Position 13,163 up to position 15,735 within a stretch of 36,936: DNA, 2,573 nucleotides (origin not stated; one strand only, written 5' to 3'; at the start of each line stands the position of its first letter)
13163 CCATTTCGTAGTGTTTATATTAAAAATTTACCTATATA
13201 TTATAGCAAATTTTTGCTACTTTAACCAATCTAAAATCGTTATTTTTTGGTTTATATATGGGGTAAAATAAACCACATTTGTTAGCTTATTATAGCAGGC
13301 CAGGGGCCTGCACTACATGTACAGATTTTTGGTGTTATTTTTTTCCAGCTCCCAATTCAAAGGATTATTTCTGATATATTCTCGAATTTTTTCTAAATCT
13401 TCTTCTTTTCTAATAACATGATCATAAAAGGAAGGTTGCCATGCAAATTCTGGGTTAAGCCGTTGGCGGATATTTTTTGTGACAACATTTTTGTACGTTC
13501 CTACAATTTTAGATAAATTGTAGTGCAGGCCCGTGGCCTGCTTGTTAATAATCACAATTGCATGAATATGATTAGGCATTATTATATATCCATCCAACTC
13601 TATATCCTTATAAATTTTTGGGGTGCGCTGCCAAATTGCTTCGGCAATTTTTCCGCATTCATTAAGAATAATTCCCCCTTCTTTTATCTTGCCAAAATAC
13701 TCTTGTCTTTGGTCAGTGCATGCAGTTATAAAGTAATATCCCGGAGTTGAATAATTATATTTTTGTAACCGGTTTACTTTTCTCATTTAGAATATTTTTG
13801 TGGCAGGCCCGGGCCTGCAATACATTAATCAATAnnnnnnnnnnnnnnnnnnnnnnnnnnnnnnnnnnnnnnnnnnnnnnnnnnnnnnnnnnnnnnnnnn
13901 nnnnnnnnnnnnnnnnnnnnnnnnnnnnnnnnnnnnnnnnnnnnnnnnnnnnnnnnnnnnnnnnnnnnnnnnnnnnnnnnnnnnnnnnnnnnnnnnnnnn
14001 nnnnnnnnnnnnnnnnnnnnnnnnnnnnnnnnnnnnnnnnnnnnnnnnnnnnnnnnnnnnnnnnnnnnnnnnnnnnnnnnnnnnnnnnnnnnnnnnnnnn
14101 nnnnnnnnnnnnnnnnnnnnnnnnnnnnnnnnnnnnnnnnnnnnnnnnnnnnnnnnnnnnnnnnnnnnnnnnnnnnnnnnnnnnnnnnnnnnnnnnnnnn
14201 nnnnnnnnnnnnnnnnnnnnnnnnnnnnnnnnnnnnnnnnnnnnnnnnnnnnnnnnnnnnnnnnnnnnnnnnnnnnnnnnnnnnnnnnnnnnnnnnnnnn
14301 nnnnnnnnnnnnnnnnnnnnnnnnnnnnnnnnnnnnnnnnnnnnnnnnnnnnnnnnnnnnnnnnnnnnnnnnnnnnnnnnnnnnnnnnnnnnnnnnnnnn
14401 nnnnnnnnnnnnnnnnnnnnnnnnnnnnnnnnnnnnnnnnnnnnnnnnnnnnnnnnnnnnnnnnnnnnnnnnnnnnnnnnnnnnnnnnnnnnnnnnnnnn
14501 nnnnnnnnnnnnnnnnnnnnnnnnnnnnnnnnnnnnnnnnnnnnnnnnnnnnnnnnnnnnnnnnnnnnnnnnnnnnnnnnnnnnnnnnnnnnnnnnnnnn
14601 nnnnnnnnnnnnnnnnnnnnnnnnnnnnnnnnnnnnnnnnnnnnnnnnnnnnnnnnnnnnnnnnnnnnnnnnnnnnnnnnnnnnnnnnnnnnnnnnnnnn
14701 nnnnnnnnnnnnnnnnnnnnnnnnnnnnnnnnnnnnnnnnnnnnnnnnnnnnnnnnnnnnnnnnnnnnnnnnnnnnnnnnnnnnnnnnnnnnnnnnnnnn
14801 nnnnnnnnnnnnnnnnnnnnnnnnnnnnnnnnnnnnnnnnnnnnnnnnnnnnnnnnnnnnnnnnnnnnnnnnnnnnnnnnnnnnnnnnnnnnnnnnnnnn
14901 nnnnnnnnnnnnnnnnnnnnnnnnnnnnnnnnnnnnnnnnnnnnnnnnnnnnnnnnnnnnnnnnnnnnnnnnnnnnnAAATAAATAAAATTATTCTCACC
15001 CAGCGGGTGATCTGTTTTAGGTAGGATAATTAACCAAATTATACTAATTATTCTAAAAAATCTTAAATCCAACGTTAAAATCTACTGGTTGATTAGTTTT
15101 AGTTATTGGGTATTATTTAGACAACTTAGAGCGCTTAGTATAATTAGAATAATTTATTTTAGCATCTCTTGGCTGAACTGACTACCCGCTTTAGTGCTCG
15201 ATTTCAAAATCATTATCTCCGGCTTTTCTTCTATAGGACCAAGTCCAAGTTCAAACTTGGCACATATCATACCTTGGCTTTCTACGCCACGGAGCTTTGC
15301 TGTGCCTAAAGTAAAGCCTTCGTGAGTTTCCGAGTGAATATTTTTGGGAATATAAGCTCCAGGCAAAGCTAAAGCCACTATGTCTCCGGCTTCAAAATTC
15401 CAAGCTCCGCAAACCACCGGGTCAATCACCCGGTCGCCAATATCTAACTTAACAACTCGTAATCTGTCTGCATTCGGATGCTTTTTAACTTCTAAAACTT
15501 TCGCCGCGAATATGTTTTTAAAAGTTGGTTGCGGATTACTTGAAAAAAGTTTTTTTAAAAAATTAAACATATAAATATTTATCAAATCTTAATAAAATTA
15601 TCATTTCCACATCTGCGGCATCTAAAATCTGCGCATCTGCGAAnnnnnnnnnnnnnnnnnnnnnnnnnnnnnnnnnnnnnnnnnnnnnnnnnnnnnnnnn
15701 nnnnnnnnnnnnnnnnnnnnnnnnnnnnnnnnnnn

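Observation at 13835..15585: Mitochondrial-type single-chain PheRS next to a free-standing PheT-B2 tRNA-binding domain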

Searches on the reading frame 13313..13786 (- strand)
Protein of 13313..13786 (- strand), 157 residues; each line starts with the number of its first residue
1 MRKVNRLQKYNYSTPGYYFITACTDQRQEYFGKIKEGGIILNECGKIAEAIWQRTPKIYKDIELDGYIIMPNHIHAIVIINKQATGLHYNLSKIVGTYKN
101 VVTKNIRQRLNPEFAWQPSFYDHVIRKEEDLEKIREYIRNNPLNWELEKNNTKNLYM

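Call 3: search_protein_families(library=pfam, proteins=[window:13313-13786:-], max_evalue=0.01)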
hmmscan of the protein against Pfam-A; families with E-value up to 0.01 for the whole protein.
window:13313-13786:- (157 aa): 1 family
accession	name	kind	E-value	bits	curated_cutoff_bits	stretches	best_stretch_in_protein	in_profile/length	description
PF01797.21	Y1_Tnp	-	1e-08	35.7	23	1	60-141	39-121/121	Transposase IS200 like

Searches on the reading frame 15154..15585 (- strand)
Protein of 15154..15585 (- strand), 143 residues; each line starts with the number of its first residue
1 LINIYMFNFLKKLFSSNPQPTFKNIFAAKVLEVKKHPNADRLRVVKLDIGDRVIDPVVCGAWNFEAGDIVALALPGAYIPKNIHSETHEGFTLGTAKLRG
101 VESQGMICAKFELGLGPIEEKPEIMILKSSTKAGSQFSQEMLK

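Call 3: search_protein_families(library=pfam, proteins=[window:15154-15585:-], max_evalue=0.01)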
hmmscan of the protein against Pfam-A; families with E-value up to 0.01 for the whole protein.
window:15154-15585:- (143 aa): 1 family
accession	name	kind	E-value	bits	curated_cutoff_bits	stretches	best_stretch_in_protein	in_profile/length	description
PF01588.26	tRNA_bind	-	4.2e-17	62.5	27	1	28-135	4-95/96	Putative tRNA binding domain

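Call 4: search_protein_families(library=ncbifam, proteins=[window:15154-15585:-], max_evalue=0.01)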
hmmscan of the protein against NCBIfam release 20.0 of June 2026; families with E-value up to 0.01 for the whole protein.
window:15154-15585:- (143 aa): 10 families
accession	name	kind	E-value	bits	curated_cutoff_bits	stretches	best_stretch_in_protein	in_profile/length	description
TIGR00472.1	pheT_bact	equivalog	1.9e-30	105.8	402.65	1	19-139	40-152/798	phenylalanine--tRNA ligase subunit beta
NF045760.1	YtpR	equivalog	1e-23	84.2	100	1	19-137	80-185/185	YtpR family tRNA-binding protein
NF045867.1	PheT_Nterm_rel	equivalog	9.1e-11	42.1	120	1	20-115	84-170/171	TyrS-associated PheT N-terminal domain-related protein TapR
NF007492.0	PRK10089.1-1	equivalog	8.3e-07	28.9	150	1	27-58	16-47/110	tRNA-binding protein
NF001882.0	PRK00629.5-4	equivalog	1.3e-05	23.8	527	1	22-115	43-126/725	phenylalanine--tRNA ligase subunit beta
TIGR00399.1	metG_C_term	equivalog_domain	7.6e-05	22.6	116.65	0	93-111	99-117/139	methionine--tRNA ligase subunit beta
NF001879.0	PRK00629.5-1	equivalog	0.00062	18.4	840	1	26-115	46-125/718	phenylalanine--tRNA ligase subunit beta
NF008900.0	PRK12267.1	equivalog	0.0022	16.6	598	1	25-112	553-628/648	methionine--tRNA ligase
NF001100.0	PRK00133.1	equivalog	0.0023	16.5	587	1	27-110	583-653/676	methionine--tRNA ligase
TIGR02306.1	RNA_lig_DRB0094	equivalog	0.0089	14.9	151.15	0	28-113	6-97/341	RNA ligase (ATP)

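Call 16: search_solved_structures(query=window:15154-15585:-, max_evalue=0.001, show_alignments=1)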
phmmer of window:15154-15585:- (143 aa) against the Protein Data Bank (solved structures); distinct sequences matched with E-value up to 0.001: 17.
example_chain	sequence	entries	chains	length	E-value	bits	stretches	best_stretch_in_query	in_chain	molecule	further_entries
3bu2_A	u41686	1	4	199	4e-15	59.2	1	26-137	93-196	Putative tRNA-binding protein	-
3pco_B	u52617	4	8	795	1.8e-13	53.8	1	21-116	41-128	Phenylalanyl-tRNA synthetase, beta chain | Phenylalanine--tRNA ligase beta subunit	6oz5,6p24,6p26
7n8y_B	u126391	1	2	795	2.4e-13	53.4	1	21-116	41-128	Phenylalanine--tRNA ligase beta subunit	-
6p8t_A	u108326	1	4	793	4.4e-12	49.3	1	21-115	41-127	Phenylalanine--tRNA ligase beta subunit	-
2rhs_B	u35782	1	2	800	2.1e-11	47.2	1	22-116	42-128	Phenylalanyl-tRNA synthetase beta chain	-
7k9m_B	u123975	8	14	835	2.2e-11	47.1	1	41-117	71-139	Phenylalanine--tRNA ligase beta subunit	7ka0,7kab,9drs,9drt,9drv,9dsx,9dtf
7k98_B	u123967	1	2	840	2.2e-11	47.1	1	41-117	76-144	Phenylalanine--tRNA ligase beta subunit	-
7daw_B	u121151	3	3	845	2.2e-11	47.1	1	41-117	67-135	Phenylalanine--tRNA ligase beta subunit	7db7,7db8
4p71_A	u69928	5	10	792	5.4e-11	45.8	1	21-120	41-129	Phenylalanine--tRNA ligase beta subunit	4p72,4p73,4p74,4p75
1mkh_A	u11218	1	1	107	8.9e-08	35.4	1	26-65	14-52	C-terminal domain of Methionyl-tRNA synthetase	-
1ntg_A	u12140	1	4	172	2.1e-06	30.9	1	21-112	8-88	Tyrosyl-tRNA synthetase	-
2e8g_A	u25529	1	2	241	1e-05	28.8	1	17-97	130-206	Hypothetical protein PH0536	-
1rqg_A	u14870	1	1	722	1.4e-05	28.3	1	26-63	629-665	Methionyl-tRNA synthetase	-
2rhq_B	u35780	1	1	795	3.1e-05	27.2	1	43-116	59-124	Phenylalanyl-tRNA synthetase beta chain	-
3ers_X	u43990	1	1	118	6.5e-05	26.1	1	27-59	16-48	tRNA-binding protein ygjH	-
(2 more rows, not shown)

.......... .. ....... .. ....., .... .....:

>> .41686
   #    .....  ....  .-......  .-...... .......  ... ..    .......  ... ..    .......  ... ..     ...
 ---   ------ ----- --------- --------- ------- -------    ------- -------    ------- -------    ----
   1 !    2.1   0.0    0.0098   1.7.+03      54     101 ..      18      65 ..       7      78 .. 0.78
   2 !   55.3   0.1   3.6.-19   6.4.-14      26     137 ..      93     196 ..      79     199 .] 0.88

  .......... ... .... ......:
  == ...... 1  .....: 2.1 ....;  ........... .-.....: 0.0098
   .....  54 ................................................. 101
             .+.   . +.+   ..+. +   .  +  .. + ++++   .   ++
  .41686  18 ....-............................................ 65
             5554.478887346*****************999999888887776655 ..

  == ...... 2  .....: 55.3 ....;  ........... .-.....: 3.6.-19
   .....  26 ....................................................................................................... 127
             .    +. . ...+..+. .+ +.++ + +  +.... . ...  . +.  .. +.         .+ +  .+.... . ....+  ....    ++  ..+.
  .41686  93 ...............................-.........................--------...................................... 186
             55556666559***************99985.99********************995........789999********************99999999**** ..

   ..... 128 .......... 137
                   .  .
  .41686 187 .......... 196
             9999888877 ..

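Call 51: find_homologous_proteins(query=window:15154-15570:-, max_evalue=0.00001)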
Query window:15154-15570:- (138 aa): 705 proteins with E <= 0.00001 among 1255 candidates; the best 120 are listed.
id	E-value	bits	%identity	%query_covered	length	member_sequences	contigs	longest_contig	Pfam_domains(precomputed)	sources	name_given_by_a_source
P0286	1.1e-85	302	100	100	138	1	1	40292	PF01588.27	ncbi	-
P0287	3.5e-72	259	83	100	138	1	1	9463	PF01588.27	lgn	-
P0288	2.2e-62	227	75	100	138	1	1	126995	PF01588.27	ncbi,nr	ncbi:MAG: hypothetical protein JNN11_02355 [Candidatus Doudnabacteria bacterium]|nr:hypothetical pro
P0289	1.0e-60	221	74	100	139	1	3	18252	PF01588.27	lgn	-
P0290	3.3e-60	220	73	100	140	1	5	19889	PF01588.27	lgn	-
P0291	1.4e-58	214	76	89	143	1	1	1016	PF01588.27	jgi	jgi:phenylalanyl-tRNA synthetase beta chain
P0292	5.5e-58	213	71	99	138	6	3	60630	PF01588.27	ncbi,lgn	-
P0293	1.2e-57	211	71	99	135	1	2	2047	PF01588.27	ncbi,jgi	-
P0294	3.4e-57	210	69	100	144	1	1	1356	PF01588.27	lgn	-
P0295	8.6e-57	209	69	100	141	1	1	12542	PF01588.27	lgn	-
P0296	8.8e-57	209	68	99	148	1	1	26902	PF01588.27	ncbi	-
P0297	3.0e-56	207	71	99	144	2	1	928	PF01588.27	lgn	-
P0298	7.4e-56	206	69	100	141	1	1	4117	PF01588.27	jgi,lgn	-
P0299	1.4e-55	205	70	98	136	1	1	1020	PF01588.27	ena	-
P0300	2.1e-55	204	67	100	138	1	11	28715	PF01588.27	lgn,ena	-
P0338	3.3e-51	191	64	99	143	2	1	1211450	PF01588.27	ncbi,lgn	-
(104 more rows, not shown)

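Call 76: find_encoding_contigs(protein=P0338, flank=10000, max_places=2)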
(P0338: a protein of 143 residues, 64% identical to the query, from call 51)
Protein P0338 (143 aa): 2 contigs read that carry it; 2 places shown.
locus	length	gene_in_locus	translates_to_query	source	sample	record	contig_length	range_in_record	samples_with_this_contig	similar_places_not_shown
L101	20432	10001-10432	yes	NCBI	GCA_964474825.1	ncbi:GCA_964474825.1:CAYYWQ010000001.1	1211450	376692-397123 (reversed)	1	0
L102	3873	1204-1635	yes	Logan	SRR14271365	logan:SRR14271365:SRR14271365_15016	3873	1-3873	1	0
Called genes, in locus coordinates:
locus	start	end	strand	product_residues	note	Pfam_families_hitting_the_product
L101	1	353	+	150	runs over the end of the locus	PF02823:ATP-synt_DE_N, PF00401:ATP-synt_DE (weak)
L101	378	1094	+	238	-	PF01743:PolyA_pol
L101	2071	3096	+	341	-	PF02646:RmuC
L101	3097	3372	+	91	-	-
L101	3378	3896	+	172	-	PF01936:NYN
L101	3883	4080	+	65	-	-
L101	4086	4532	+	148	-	PF13470:PIN_3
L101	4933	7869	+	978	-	PF00580:UvrD-helicase, PF01443:Viral_helicase1 (faint), PF13245:AAA_19, PF13604:AAA_30 (faint), PF13361:UvrD_C, PF13538:UvrD_C_2 (faint), PF12705:PDDEXK_1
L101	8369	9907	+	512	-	PF18884:TSP3_bac (faint)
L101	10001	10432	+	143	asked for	PF01588:tRNA_bind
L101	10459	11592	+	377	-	PF01409:tRNA-synt_2d, PF03147:FDX-ACB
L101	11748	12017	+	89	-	-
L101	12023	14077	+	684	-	PF02518:HATPase_c, PF00204:DNA_gyraseB, PF01751:Toprim, PF00986:DNA_gyraseB_C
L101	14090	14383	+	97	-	-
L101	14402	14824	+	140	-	-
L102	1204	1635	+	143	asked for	PF01588:tRNA_bind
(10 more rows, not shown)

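Call 91: predict_structure(alignment_id=A8)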
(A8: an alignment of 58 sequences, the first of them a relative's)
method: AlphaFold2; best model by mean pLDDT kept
length: 138 residues; sequences in the alignment: 58
mean_pLDDT: 90.4   pTM: 0.82
mean pLDDT of the five models: 90.4, 86.8, 86.5, 83.8, 82.1
residues with pLDDT >= 90: 111; 70-90: 12; 50-70: 13; < 50: 2
segments of 3 or more residues with pLDDT < 50: none
pLDDT, mean of each block of 10 residues (from residue 1): 55 74 98 94 98 95 98 94 94 94 95 87 97 94
secondary structure, 60 per line:
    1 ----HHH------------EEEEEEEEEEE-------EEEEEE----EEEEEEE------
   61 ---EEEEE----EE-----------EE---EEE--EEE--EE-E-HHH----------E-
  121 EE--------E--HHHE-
elements in order: E20-30 E38-43 E48-54 E64-68 E91-93 E96-98

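Call 93: fold_search(model_id=the predicted structure, library=pdb)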
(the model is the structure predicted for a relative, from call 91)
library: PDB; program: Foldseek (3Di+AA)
matches with E <= 10: 732; with E <= 0.001: 38
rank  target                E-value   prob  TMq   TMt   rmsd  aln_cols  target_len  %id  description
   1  6oz5_B                1.1e-08  1.00  0.66  0.12   2.5       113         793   36  Escherichia coli tRNA synthetase in complex with compound 3 (released 2020-11-18)
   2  4p71_A                1.5e-08  1.00  0.70  0.13   1.8       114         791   35  Apo PheRS from P. aeuriginosa (released 2014-06-25)
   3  9a77_B                2.7e-08  1.00  0.71  0.50   7.3       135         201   30  Integrative model of GATB-YTPR by crosslinking MS and deep learning (released 2024-09-18)
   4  6oz5_D                3.4e-08  1.00  0.68  0.12   1.8       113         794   37  Escherichia coli tRNA synthetase in complex with compound 3 (released 2020-11-18)
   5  9a5b_B                3.7e-08  1.00  0.69  0.13   2.7       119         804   36  Integrative model of SYFA-SYFB by crosslinking MS and deep learning (released 2024-09-18)
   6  7k98_E                1.8e-07  1.00  0.68  0.12   1.7       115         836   32  Preaminoacylation complex of M. tuberculosis PheRS with cognate precursor tRNA and 5'-O-(N-phenylalanyl)sulfamoyl-aden (released 2021-05-12)
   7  3bu2_A                2.5e-07  1.00  0.72  0.52   1.8       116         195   36  Crystal structure of a tRNA-binding protein from Staphylococcus saprophyticus subsp. saprophyticus. Northeast Structur (released 2008-01-22)
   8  7db7_B                5.3e-07  1.00  0.67  0.12   1.8       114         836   32  Crystal structure of Mycobacterium tuberculosis phenylalanyl-tRNA synthetase in complex with compound GDI05-001 (released 2021-01-13)
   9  7daw_B                5.6e-07  1.00  0.67  0.12   1.8       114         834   32  Crystal structure of Mycobacterium tuberculosis phenylalanyl-tRNA synthetase (released 2021-01-13)
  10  6p8t_E                5.9e-07  1.00  0.67  0.12   2.4       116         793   35  Acinetobacter baumannii tRNA synthetase in complex with compound 1 (released 2020-11-18)
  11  7k9m_B                6.6e-07  1.00  0.67  0.12   1.7       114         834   32  Crystal structure of the complex of M. tuberculosis PheRS with cognate precursor tRNA and 5'-O-(N-phenylalanyl)sulfamo (released 2021-05-12)
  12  7k98_B                8.7e-07  1.00  0.68  0.12   1.7       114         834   32  Preaminoacylation complex of M. tuberculosis PheRS with cognate precursor tRNA and 5'-O-(N-phenylalanyl)sulfamoyl-aden (released 2021-05-12)
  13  7db8_B                1.2e-06  1.00  0.68  0.12   1.8       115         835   31  Crystal structure of Mycobacterium tuberculosis phenylalanyl-tRNA synthetase in complex with compound PF-3845 (released 2021-01-13)
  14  7ka0_B                2.0e-06  1.00  0.67  0.12   1.7       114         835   32  Crystal structure of the complex of M. tuberculosis PheRS with cognate precursor tRNA and phenylalanine (released 2021-05-12)
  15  1pys_B                2.1e-06  1.00  0.69  0.13   2.1       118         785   32  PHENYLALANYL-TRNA SYNTHETASE FROM THERMUS THERMOPHILUS (released 1997-11-19)
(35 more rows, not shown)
